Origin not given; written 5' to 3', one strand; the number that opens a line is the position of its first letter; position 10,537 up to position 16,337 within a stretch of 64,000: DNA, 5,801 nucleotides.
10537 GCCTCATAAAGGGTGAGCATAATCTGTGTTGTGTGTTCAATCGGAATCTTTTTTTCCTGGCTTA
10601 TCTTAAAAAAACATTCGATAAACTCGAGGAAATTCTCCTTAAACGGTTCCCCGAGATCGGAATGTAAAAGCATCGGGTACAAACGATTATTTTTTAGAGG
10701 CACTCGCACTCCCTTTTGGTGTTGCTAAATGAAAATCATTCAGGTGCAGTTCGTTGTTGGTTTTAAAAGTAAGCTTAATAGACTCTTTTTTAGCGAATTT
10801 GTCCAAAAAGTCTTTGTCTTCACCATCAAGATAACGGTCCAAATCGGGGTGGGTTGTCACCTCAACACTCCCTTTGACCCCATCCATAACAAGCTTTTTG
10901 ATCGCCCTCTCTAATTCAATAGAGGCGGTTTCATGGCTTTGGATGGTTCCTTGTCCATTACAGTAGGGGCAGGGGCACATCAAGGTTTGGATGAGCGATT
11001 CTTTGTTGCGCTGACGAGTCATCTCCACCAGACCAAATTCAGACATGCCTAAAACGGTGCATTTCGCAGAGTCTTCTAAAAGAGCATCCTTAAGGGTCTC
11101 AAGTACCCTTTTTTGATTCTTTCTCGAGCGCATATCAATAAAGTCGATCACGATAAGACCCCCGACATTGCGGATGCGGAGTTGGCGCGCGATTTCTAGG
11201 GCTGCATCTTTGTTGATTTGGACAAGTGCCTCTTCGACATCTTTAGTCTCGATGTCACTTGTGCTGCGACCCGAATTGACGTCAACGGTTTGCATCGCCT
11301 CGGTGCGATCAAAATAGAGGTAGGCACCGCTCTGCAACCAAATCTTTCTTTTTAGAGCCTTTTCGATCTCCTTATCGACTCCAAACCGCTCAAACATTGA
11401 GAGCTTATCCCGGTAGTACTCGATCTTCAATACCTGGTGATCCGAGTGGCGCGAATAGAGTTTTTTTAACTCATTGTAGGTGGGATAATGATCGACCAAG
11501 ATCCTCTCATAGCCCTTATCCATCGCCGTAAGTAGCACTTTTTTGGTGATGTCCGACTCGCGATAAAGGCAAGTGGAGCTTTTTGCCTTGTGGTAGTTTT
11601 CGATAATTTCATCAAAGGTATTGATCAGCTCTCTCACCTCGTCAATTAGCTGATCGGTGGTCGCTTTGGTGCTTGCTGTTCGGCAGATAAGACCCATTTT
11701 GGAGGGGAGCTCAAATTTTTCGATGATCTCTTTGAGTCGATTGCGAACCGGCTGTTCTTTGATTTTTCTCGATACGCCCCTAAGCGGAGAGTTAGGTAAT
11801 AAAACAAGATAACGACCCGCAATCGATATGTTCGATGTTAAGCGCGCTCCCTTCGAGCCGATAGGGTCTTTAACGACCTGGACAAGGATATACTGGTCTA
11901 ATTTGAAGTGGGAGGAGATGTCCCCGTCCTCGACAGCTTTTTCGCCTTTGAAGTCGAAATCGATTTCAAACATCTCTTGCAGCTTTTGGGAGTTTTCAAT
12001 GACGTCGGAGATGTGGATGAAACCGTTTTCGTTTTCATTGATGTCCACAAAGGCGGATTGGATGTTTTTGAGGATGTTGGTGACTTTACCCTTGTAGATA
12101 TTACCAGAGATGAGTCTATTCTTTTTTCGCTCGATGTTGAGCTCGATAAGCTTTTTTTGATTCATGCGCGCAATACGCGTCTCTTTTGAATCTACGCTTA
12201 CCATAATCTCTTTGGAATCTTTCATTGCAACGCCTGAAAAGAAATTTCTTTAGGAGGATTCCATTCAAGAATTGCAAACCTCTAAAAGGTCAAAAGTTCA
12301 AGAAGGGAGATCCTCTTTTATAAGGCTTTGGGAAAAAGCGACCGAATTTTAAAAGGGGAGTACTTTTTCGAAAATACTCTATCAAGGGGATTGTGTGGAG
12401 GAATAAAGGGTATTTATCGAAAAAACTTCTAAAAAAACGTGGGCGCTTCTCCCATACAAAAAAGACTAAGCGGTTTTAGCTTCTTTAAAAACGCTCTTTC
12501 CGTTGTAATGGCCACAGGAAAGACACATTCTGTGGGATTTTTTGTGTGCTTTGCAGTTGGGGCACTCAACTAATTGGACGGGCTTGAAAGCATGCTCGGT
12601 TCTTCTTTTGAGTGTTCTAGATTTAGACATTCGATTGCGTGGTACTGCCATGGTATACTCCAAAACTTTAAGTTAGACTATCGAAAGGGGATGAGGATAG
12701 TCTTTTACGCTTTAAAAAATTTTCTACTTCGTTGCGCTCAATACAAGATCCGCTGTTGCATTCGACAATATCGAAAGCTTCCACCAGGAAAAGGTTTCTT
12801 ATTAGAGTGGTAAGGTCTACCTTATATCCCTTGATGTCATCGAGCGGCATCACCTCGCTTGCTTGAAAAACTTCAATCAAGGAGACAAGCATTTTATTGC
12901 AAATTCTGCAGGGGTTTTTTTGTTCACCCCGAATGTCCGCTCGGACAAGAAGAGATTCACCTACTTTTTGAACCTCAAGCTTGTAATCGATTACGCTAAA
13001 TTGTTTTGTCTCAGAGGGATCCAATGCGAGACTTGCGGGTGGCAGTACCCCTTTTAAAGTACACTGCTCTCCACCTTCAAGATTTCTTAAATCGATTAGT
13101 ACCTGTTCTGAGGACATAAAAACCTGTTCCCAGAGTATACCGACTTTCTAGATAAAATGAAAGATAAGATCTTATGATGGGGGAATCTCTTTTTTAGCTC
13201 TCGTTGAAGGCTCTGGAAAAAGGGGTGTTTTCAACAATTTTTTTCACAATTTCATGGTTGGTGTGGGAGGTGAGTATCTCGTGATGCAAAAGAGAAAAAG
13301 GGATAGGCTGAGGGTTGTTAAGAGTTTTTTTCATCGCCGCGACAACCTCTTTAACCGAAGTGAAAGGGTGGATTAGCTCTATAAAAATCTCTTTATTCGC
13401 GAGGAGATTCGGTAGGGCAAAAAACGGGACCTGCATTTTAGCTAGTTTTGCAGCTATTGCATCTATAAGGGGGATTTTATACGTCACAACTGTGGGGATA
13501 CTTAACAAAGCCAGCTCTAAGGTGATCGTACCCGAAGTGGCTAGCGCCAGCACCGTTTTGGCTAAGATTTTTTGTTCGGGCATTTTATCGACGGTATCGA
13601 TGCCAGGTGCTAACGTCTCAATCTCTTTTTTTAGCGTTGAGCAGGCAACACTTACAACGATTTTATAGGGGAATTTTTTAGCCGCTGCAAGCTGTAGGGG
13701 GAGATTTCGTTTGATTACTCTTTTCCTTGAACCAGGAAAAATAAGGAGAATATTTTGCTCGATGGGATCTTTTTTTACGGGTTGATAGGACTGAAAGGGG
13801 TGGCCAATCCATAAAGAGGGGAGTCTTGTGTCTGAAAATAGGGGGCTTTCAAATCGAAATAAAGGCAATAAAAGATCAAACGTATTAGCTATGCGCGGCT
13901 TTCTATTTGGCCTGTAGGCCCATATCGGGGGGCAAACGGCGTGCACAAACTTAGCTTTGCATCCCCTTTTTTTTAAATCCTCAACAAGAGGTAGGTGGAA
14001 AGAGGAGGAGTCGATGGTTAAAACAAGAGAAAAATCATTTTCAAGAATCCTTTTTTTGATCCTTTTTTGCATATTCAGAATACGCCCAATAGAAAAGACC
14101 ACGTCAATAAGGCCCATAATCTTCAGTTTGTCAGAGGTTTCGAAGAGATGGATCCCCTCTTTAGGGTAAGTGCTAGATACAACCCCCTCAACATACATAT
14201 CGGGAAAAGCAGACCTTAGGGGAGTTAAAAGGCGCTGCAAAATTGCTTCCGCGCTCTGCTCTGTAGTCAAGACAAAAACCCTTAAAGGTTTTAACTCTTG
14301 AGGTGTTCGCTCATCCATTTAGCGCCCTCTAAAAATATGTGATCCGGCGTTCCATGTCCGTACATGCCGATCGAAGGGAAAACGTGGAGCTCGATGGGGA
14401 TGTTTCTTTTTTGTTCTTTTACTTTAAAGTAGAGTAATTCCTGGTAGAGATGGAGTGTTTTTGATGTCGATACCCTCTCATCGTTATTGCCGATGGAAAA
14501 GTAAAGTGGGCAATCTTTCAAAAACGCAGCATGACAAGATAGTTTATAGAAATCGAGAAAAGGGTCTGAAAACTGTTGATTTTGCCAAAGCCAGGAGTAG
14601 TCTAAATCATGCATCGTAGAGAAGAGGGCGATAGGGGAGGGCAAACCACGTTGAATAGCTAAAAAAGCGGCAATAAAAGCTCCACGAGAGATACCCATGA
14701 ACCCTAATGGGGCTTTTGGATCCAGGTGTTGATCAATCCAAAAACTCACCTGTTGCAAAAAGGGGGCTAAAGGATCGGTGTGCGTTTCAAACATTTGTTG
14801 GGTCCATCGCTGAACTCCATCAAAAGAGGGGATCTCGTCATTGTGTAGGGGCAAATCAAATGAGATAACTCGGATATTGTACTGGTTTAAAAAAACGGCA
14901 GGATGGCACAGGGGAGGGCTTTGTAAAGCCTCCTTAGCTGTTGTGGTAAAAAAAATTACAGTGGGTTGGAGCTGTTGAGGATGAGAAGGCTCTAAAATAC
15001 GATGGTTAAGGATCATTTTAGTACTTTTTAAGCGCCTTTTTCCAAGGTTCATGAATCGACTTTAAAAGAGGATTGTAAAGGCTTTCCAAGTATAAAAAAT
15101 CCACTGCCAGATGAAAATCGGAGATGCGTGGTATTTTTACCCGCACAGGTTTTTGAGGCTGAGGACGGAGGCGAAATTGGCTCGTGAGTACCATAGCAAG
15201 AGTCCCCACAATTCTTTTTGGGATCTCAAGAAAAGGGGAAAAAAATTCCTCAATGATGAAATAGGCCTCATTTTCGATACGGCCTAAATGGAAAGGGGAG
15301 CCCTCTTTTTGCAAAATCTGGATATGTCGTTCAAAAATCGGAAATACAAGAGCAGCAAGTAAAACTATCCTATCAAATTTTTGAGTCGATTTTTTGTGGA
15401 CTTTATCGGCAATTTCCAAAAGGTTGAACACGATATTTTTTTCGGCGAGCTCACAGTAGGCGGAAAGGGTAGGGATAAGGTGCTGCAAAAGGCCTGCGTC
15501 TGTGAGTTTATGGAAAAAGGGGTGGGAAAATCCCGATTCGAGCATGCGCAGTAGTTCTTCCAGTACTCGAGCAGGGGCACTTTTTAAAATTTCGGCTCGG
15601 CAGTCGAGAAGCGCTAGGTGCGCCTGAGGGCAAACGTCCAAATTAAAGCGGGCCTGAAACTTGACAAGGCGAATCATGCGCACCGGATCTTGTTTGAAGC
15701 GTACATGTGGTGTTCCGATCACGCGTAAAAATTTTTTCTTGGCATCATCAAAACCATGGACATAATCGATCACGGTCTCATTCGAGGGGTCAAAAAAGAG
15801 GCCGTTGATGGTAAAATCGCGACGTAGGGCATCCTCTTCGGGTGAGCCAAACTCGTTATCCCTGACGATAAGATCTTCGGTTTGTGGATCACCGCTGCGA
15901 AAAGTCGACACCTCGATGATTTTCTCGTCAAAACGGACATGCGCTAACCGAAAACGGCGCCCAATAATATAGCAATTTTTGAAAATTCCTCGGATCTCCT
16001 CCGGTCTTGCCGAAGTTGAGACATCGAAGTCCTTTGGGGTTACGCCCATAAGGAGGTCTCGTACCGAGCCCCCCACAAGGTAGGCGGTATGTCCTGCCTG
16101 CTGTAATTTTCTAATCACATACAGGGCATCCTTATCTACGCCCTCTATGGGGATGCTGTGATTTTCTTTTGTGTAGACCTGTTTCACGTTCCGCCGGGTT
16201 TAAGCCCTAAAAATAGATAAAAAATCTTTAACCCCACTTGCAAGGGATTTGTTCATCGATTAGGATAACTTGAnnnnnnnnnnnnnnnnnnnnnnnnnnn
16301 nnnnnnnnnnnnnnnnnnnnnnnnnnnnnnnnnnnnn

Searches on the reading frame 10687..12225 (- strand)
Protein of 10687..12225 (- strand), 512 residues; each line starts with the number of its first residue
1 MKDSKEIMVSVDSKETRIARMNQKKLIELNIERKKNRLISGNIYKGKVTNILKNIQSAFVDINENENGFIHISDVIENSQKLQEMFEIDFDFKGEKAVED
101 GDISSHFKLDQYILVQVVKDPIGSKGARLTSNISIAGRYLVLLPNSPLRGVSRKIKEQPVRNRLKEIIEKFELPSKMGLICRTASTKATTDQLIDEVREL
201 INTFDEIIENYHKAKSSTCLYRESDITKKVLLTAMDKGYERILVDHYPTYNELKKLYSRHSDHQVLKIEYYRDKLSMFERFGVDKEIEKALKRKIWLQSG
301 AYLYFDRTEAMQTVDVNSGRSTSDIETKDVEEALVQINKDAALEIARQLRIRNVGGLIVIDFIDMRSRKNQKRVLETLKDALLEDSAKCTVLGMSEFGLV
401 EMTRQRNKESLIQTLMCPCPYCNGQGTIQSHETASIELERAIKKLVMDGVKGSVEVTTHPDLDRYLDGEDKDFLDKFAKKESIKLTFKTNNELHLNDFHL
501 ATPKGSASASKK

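Call 68: search_protein_families(library=pfam, proteins=[window:10687-12225:-], max_evalue=0.00001)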
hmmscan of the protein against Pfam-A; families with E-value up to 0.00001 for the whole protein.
window:10687-12225:- (512 aa): 2 families
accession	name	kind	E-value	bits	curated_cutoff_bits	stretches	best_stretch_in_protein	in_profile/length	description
PF10150.14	RNase_E_G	-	6.2e-89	298.5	25.5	1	134-406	1-269/270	Ribonuclease E/G family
PF20833.2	RNase_E_G_Thio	-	6.5e-11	42.7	26.8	1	418-500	1-83/86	RNase E/G, Thioredoxin-like domain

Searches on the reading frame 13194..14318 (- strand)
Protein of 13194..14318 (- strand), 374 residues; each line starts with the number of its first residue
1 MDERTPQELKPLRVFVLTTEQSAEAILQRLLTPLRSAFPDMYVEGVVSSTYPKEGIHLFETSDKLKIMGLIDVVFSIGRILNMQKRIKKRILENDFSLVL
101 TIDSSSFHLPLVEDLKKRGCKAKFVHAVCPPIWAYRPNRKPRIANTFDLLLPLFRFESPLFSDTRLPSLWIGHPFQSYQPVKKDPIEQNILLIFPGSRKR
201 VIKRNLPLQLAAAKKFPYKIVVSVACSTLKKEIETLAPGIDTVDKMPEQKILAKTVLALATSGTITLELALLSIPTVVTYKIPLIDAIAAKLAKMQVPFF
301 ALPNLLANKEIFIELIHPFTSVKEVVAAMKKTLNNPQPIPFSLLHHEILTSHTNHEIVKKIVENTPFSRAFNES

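Call 77: search_protein_families(library=pfam, proteins=[window:13194-14318:-], max_evalue=0.000001)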
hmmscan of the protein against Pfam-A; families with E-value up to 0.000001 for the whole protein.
window:13194-14318:- (374 aa): 1 family
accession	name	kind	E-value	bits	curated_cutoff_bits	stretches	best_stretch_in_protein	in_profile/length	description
PF02684.21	LpxB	-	2.6e-60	204.7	22.6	1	14-335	1-341/374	Lipid-A-disaccharide synthetase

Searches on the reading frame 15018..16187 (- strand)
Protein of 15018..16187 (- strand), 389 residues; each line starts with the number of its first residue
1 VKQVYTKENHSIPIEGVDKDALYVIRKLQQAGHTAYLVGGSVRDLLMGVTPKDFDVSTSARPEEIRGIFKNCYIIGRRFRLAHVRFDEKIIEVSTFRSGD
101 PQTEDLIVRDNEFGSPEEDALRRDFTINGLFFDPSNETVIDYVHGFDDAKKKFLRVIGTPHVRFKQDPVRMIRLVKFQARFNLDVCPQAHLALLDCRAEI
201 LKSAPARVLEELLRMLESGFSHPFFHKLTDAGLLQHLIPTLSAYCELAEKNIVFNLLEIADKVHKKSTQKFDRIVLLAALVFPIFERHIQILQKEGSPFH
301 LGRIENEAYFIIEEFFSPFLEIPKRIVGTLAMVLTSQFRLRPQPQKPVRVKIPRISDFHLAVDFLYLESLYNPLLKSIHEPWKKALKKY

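Call 78: search_protein_families(library=pfam, proteins=[window:15018-16187:-], max_evalue=0.000001)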
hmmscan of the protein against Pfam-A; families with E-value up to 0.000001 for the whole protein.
window:15018-16187:- (389 aa): 2 families
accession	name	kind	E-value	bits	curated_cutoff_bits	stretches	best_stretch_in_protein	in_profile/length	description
PF01743.26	PolyA_pol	-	1.4e-33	116.3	23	1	35-155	1-126/126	Poly A polymerase head domain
PF12627.12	PolyA_pol_RNAbd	-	2.4e-10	40.5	22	1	187-244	6-63/64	Probable RNA and SrmB- binding site of polymerase A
